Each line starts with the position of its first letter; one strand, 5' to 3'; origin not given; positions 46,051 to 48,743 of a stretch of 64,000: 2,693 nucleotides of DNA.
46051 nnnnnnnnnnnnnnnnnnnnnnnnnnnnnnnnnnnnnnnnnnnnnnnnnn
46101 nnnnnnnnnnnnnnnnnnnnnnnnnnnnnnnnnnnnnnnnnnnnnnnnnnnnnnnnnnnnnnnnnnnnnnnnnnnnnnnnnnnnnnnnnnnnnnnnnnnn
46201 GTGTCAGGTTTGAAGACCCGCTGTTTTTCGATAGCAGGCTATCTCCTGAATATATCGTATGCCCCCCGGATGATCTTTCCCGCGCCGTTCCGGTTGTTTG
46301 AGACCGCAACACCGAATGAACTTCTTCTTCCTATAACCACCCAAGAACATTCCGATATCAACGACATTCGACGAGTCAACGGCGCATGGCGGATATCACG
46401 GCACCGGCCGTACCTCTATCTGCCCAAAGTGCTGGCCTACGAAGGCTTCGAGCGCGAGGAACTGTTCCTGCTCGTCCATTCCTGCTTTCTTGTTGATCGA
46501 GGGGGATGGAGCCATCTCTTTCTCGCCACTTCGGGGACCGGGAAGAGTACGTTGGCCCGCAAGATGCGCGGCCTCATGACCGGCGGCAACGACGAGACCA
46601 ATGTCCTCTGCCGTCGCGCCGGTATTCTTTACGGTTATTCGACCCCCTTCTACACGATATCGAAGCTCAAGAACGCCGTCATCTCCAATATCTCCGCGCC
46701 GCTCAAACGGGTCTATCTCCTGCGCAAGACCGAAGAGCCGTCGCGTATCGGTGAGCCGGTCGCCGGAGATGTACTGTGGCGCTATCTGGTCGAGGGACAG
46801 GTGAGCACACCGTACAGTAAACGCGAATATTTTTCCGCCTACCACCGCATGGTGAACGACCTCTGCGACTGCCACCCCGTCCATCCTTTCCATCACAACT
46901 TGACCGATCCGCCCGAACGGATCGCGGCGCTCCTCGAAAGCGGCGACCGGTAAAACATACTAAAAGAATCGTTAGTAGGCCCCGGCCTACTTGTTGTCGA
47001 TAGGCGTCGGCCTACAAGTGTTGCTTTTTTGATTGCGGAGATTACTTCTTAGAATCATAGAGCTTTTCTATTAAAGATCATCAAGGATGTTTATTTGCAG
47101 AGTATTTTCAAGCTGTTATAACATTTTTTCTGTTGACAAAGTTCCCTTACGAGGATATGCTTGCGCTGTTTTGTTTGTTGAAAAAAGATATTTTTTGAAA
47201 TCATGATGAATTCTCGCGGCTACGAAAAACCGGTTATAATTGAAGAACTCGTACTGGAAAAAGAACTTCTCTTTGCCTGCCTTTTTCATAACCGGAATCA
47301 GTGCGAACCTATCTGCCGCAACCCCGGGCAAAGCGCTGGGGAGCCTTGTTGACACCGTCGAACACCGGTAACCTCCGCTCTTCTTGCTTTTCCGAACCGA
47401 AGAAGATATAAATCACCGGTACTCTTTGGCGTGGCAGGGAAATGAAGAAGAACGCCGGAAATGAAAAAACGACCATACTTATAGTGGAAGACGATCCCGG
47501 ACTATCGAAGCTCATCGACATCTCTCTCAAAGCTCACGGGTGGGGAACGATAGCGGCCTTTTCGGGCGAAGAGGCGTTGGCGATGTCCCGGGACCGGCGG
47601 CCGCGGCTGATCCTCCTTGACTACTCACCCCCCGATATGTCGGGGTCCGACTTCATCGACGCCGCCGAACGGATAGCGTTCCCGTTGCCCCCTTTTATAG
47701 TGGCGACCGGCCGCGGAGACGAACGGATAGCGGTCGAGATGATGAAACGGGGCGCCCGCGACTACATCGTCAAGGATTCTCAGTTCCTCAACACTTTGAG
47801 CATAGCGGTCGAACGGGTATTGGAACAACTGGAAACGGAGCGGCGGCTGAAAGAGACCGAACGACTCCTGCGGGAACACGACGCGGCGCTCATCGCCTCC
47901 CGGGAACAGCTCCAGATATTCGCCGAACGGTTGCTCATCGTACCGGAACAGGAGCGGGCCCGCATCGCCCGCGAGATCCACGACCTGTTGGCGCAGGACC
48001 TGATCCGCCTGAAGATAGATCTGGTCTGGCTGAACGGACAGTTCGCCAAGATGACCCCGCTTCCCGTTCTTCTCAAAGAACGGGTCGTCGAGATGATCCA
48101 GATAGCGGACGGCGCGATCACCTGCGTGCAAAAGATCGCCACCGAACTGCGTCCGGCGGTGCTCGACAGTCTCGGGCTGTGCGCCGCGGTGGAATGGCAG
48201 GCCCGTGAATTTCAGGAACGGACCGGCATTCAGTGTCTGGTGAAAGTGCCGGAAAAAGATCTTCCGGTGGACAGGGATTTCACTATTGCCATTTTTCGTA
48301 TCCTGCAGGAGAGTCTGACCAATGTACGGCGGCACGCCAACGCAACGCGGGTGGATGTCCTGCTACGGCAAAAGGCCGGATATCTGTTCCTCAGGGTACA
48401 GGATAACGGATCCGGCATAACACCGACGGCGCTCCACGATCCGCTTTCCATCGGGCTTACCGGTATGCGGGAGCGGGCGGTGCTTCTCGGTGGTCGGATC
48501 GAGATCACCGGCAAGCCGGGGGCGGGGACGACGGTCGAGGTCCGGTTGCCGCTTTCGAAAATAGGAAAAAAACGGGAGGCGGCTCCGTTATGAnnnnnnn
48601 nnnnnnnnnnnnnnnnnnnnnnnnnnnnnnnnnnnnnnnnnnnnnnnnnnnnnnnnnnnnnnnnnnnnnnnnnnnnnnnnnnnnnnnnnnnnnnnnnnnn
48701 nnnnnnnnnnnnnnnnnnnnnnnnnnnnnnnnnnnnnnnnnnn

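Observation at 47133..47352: Second, paralogous leader-core peptide gene with its own near-consensus promoter in an AT-rich island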

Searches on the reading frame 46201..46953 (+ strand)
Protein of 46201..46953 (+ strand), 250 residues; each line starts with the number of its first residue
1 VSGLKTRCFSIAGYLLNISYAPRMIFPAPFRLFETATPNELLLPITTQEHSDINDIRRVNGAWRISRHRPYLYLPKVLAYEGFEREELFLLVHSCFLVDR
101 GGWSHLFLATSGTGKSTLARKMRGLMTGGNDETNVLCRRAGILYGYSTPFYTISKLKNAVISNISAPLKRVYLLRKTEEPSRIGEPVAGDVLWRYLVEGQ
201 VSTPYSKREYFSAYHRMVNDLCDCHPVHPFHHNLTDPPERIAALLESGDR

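Call 5: search_protein_families(library=ncbifam, proteins=[window:46201-46953:+], max_evalue=0.1)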
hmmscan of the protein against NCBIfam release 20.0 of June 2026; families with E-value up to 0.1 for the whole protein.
window:46201-46953:+ (250 aa): 6 families
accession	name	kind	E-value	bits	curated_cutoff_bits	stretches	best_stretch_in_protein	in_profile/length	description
TIGR04249.1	SCM_chp_ScmC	equivalog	0.00055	19.4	125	1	92-178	128-217/292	SynChlorMet cassette protein ScmC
TIGR04352.1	HprK_rel_A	equivalog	0.019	14.1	200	1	86-166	93-169/280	HprK-related kinase A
NF010156.0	PRK13635.1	equivalog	0.028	13.6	392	1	90-129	22-60/279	energy-coupling factor ABC transporter ATP-binding protein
TIGR04520.1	ECF_ATPase_1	equivalog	0.056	12.9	315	1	92-132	19-58/269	energy-coupling factor transporter ATPase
NF007438.0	PRK09984.1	equivalog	0.064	12.4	365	1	107-130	35-58/262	phosphonate ABC transporter ATP-binding protein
NF007739.0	PRK10419.1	subfamily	0.08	12.5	354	0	107-127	43-63/268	nickel ABC transporter ATP-binding protein NikE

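Call 7: search_protein_families(library=pfam, proteins=[window:46201-46953:+], max_evalue=1)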
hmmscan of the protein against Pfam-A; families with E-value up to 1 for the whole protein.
window:46201-46953:+ (250 aa): 1 family
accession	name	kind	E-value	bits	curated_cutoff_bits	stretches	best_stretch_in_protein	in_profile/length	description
PF01078.27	Mg_chelatase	-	0.29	11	20.3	1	101-130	21-50/207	Magnesium chelatase, subunit ChlI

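Call 48: search_solved_structures(query=window:46201-46953:+, max_evalue=1)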
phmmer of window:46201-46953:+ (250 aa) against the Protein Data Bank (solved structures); distinct sequences matched with E-value up to 1: 7.
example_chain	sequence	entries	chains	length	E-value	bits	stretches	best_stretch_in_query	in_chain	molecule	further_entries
24ve_A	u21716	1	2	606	0.096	15.2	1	101-173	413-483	Lysosomal cobalamin transporter ABCD4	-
24vc_A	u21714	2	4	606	0.097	15.2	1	101-173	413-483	Lysosomal cobalamin transporter ABCD4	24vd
6jbj_A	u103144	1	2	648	0.11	15.1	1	101-173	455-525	ATP-binding cassette sub-family D member 4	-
8bmr_A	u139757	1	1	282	0.33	13.5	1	95-130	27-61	Energy-coupling factor transporter ATP-binding protein EcfA1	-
8bms_A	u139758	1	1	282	0.33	13.5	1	95-130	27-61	Energy-coupling factor transporter ATP-binding protein EcfA1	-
5d3m_A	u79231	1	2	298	0.35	13.3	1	95-130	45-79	Energy-coupling factor transporter ATP-binding protein EcfA1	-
5jsz_A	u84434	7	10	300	0.36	13.3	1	95-130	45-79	Energy-coupling factor transporter ATP-binding protein EcfA1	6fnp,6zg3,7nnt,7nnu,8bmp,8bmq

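Call 54: find_homologous_proteins(query=window:46201-46953:+, max_evalue=0.001)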
Query window:46201-46953:+ (250 aa): 10 proteins with E <= 0.001 among 527 candidates.
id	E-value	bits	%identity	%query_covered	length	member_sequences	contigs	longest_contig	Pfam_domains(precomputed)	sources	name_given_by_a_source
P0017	3.4e-153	526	100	91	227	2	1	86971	PF27840.1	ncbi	-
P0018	7.7e-128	443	76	100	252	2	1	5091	PF27840.1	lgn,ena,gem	-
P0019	9.1e-115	400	80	88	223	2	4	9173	PF27840.1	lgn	-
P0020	1.7e-103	363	68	94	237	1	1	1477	PF27840.1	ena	-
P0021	6.3e-100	352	76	81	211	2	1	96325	PF27840.1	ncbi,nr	ncbi:MAG TPA: hypothetical protein PLV42_08160 [bacterium]|nr:hypothetical protein [bacterium]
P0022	1.1e-96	341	65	97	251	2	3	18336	PF27840.1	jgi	-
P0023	1.0e-94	335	68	89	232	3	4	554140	PF27840.1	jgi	-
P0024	5.0e-93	329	63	94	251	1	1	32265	PF27840.1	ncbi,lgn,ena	-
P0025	3.5e-85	303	57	96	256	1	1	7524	PF27840.1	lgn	-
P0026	1.4e-72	262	69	70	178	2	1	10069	PF27840.1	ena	-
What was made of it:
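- On SynChlorMet cassette: The broader Pfam ScmC family PF27840 is matched, from precomputed hits (call 54).
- Closest known: SynChlorMet. Same: Precomputed Pfam PF27840 (ScmC) hits cover the window protein and all its relatives (call 54).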

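Call 55: find_encoding_contigs(protein=P0021, flank=5000, max_places=1)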
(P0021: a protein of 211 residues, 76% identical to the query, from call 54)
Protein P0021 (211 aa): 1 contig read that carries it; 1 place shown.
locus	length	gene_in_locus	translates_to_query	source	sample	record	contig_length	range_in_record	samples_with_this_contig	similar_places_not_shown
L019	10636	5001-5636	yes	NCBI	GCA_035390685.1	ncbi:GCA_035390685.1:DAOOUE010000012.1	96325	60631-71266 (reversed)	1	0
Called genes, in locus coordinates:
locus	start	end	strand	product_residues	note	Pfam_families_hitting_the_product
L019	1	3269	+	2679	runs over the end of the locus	PF13750:Big_3_3 (faint), PF19077:Big_13 (weak), PF24421:Ig_J (faint), PF19077:Big_13, PF07495:Y_Y_Y (weak), PF19077:Big_13 (weak), PF01839:FG-GAP (faint), PF13517:FG-GAP_3 (weak)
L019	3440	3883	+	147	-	-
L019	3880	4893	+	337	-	PF04055:Radical_SAM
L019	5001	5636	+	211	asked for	PF27840:ScmC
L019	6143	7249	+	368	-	PF00072:Response_reg, PF07730:HisKA_3, PF02518:HATPase_c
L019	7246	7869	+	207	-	PF00072:Response_reg, PF00196:GerE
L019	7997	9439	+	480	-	PF01839:FG-GAP, PF01839:FG-GAP, PF13517:FG-GAP_3 (weak), PF01839:FG-GAP (weak), PF13517:FG-GAP_3 (weak), PF01839:FG-GAP, PF01839:FG-GAP, PF01839:FG-GAP, +6 more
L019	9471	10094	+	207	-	PF00072:Response_reg, PF00196:GerE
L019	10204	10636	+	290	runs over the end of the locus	PF13185:GAF_2, PF01590:GAF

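Call 56: find_encoding_contigs(protein=P0022, flank=5000, max_places=1)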
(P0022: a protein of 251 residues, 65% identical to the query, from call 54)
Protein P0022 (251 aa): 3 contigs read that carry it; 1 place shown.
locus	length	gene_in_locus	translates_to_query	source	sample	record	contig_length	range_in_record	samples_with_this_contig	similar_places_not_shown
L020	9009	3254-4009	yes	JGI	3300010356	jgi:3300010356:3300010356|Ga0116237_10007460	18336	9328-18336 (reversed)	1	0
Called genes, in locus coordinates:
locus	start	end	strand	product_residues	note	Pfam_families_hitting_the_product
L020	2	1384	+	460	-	?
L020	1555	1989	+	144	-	PF00717:Peptidase_S24 (weak)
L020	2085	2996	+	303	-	PF04055:Radical_SAM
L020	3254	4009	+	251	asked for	PF27840:ScmC (weak)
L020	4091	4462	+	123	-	PF07238:PilZ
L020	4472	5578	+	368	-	PF13353:Fer4_12 (weak), PF04055:Radical_SAM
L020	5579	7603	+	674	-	-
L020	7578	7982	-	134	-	PF04138:GtrA_DPMS_TM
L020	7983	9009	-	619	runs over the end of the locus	PF13522:GATase_6, PF13537:GATase_7, PF00733:Asn_synthase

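Call 57: find_encoding_contigs(protein=P0023, flank=5000, max_places=1)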
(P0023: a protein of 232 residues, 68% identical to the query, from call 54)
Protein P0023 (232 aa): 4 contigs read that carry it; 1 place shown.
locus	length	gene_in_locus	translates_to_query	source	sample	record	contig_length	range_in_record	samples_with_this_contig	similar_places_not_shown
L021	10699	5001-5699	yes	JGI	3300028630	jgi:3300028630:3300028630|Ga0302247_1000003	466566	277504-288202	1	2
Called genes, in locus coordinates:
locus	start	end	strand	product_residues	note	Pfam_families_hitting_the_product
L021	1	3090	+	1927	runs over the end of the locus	PF07495:Y_Y_Y (faint), PF19077:Big_13, PF01839:FG-GAP (faint), PF13517:FG-GAP_3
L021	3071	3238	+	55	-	-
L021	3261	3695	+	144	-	-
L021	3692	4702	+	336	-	PF04055:Radical_SAM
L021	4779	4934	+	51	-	-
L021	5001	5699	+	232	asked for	PF27840:ScmC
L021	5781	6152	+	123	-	PF07238:PilZ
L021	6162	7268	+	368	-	PF04055:Radical_SAM, PF13353:Fer4_12 (faint)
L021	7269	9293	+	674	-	-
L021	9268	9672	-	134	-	PF04138:GtrA_DPMS_TM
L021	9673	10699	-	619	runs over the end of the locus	PF13522:GATase_6, PF13537:GATase_7, PF00733:Asn_synthase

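Call 66: predict_structure(alignment_id=A5)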
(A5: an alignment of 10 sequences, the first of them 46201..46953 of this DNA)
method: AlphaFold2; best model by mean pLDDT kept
length: 250 residues; sequences in the alignment: 10
mean_pLDDT: 36.5   pTM: 0.32
mean pLDDT of the five models: 36.5, 34.8, 33.4, 32.9, 32.0
residues with pLDDT >= 90: 0; 70-90: 0; 50-70: 17; < 50: 233
segments of 3 or more residues with pLDDT < 50: 4-104, 109-168, 174-234, 236-238, 248-250
pLDDT, mean of each block of 10 residues (from residue 1): 38 34 30 28 25 30 31 24 24 40 49 38 40 35 31 34 38 45 43 43 44 42 33 47 48
secondary structure, 60 per line:
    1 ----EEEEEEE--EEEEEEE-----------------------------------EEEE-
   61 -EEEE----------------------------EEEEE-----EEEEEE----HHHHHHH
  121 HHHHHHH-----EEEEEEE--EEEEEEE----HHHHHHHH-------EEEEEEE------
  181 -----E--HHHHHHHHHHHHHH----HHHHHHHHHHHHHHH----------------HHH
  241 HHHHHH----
elements in order: E5-11 E14-20 E56-59 E62-65 E94-98 E104-109 H114-127 E133-139 E142-148 H153-160 E168-174 H189-202 H207-221 H238-246
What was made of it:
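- On HPr-kinase-tailored RiPPs: The fold could not be verified (call 66).
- The structure prediction of ScmC failed (pLDDT 36, call 66), so the kinase-like fold rests on weak HMM matches (E of 1e-6 to 5e-4, far below the curated cut-offs).
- Tried and rejected: AlphaFold2 of ScmC with a 10-sequence alignment gave pLDDT 36.5 (call 66).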

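Call 67: search_protein_families(library=ncbifam, alignment_id=A5, max_evalue=0.05)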
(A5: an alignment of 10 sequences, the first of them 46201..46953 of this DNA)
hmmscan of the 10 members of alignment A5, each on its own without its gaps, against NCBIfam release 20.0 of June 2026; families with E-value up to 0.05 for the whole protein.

A. member 1, window:46201-46953:+ (250 aa): 3 families
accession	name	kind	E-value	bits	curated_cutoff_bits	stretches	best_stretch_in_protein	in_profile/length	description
TIGR04249.1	SCM_chp_ScmC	equivalog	0.00055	19.4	125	1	92-178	128-217/292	SynChlorMet cassette protein ScmC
TIGR04352.1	HprK_rel_A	equivalog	0.019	14.1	200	1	86-166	93-169/280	HprK-related kinase A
NF010156.0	PRK13635.1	equivalog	0.028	13.6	392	1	90-129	22-60/279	energy-coupling factor ABC transporter ATP-binding protein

B. families by the number of members that match (of 10 scanned): 6 families
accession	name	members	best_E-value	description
TIGR04249.1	SCM_chp_ScmC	10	1.1e-06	SynChlorMet cassette protein ScmC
NF007739.0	PRK10419.1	8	0.0035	nickel ABC transporter ATP-binding protein NikE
TIGR04352.1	HprK_rel_A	8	0.0059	HprK-related kinase A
TIGR02769.1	nickel_nikE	3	0.02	nickel import ATP-binding protein NikE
NF007438.0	PRK09984.1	3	0.037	phosphonate ABC transporter ATP-binding protein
NF010156.0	PRK13635.1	1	0.028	energy-coupling factor ABC transporter ATP-binding protein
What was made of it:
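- On SynChlorMet cassette: The best among the 10 homologues is E 1.1e-6 (call 67).
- Closest known: SynChlorMet. Same: All 10 homologues hit TIGR04249 (call 67).
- ScmC membership is supported by calls 54 and 67.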

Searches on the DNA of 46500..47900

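Call 44: search_rna_families(source=window, start=46500, end=47900, threshold=evalue, max_evalue=1)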
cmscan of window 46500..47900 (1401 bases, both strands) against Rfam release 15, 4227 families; matches with E-value up to 1: 0.
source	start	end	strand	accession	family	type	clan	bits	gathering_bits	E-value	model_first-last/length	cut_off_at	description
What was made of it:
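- There is no Rfam match (call 44).
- Tried and rejected: Rfam found no RNA family in 46500-47900 (call 44).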

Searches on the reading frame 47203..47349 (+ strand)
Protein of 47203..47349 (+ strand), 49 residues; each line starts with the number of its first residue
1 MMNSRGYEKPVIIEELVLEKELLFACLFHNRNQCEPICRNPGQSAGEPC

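Call 5: search_protein_families(library=ncbifam, proteins=[window:47203-47349:+], max_evalue=0.1)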
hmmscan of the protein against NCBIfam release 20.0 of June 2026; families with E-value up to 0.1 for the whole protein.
seq(49 aa): 0 families

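Call 7: search_protein_families(library=pfam, proteins=[window:47203-47349:+], max_evalue=1)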
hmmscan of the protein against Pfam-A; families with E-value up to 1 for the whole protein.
seq(49 aa): 0 families

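Call 8: find_homologous_proteins(query=window:47203-47349:+, max_evalue=10)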
Query seq(49 aa): no candidate shares three 5-residue words with the query. No homologue found.
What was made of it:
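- Tried and rejected: The word-indexed homologue search with pepB found nothing (call 8).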

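Call 42: search_protein_representatives(alignment_id=A3)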
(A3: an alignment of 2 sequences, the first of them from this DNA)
Query: 2 sequences, 49 profile positions. Proteins with E-value up to 0.001 (for the whole library): 5; up to 1e-10: 2; up to 1e-30: 0. The best 5 are listed.
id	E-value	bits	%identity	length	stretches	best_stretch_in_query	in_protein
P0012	2.1e-21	91.7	-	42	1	7-49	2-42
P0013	1.2e-20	89.3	-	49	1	1-49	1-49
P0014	6.1e-08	48.6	-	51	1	7-44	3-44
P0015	1.0e-04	38.3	-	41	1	7-35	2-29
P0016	7.1e-04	35.6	-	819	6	3-16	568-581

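Call 77: find_related_loci(query=A7, collection=metagenome_contigs, flank=6000)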
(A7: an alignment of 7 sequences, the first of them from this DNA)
Query A7 (48 aa) in metagenome_contigs; peptide patterns used: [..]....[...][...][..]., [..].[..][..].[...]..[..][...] (x = any residue, [..] = any of these).
388 stretches matched a pattern; 5 encode a relative of the query (tblastn E <= 1e-3); 5 distinct loci.
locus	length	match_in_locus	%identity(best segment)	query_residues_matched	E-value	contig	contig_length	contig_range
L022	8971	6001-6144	77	1-48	4e-23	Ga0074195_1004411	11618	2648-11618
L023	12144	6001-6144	75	1-48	1e-22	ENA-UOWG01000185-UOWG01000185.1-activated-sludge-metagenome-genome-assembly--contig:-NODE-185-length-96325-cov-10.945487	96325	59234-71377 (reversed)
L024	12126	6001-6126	55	6-43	3e-10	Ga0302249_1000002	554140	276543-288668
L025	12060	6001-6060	75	6-25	2e-6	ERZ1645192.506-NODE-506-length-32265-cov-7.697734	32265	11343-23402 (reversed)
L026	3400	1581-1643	67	5-25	3e-6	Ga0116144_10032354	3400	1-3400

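Call 85: search_protein_families(library=ncbifam, alignment_id=A2, max_evalue=10)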
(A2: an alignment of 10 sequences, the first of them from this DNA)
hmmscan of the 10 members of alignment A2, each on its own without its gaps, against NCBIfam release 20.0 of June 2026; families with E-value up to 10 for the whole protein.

A. member 1, seq(49 aa): 0 families

B. families by the number of members that match (of 10 scanned): 0 families
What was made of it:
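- On SCIFF / ranthipeptide precursor (TIGR03973): None of the 10 peptides matches any NCBIfam family at E<=10 (call 85).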

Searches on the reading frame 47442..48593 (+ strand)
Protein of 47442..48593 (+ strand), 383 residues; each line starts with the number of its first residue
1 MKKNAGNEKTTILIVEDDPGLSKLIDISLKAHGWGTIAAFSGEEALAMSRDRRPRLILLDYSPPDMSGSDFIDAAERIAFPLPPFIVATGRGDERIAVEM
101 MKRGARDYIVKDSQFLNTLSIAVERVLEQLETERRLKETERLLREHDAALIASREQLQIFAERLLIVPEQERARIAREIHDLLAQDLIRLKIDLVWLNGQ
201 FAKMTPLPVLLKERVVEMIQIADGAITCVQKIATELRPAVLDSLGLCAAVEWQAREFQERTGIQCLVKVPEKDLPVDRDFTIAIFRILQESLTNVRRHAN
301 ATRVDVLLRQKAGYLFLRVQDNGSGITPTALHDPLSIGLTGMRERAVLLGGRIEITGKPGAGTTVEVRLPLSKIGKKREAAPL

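Call 5: search_protein_families(library=ncbifam, proteins=[window:47442-48593:+], max_evalue=0.1)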
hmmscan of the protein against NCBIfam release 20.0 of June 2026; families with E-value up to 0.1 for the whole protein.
window:47442-48593:+ (383 aa): 105 families (the best 25 are shown)
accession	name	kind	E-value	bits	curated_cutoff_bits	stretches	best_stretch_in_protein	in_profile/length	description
NF052443.1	SensHisKinMctS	equivalog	7.3e-40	136.7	700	1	155-377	234-454/457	two-component system sensor histidine kinase MctS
NF008649.0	PRK11644.1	equivalog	1.7e-31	109.5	408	1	144-371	276-496/499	signal transduction histidine-protein kinase/phosphatase UhpB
NF052531.1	Strep_LiaS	equivalog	2.2e-28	99.5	450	1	129-371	93-327/328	envelope stress sensor histidine kinase LiaS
NF007896.0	PRK10600.1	equivalog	1.1e-24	87.1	578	1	162-369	382-583/598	nitrate/nitrite two-component system sensor histidine kinase NarX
NF008184.0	PRK10935.1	equivalog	1.1e-22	80.4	553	1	155-372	349-560/565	nitrate/nitrite two-component system sensor histidine kinase NarQ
TIGR02154.1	PhoB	equivalog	4.1e-16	59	296.2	1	10-114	3-108/226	phosphate regulon transcriptional regulator PhoB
NF047322.1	HK_morpho_MacS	equivalog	9.3e-14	51.4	300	1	169-370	180-367/367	MacS family sensor histidine kinase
NF040689.1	MtrAB_MtrA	equivalog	1.3e-13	50.8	300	1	12-117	1-104/219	MtrAB system response regulator MtrA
NF051870.1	NAssimRespRegNtrX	equivalog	1.8e-13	50.2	600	1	11-151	3-142/452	nitrogen assimilation response regulator NtrX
NF006900.1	PRK09390.1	equivalog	3.4e-13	49.6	255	1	8-138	3-135/203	response regulator FixJ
NF047786.1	his_kin_MadS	equivalog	3.5e-13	49.5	500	1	133-370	194-434/434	MadS family sensor histidine kinase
NF008469.0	PRK11361.1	equivalog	8.3e-13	47.8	714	1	10-132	5-124/461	acetoacetate metabolism transcriptional regulator AtoC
NF053854.1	RespRegPhoBBctds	equivalog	4.4e-12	45.8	270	1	12-142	1-132/225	two-component system response regulator PhoB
NF041946.1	LuxO_transreg_Vib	equivalog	6.4e-12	45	800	1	26-140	13-125/463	quorum-sensing sigma-54 dependent transcriptional regulator LuxO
NF007969.0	PRK10693.1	equivalog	9e-12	44.7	329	1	11-160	9-157/337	two-component system response regulator RssB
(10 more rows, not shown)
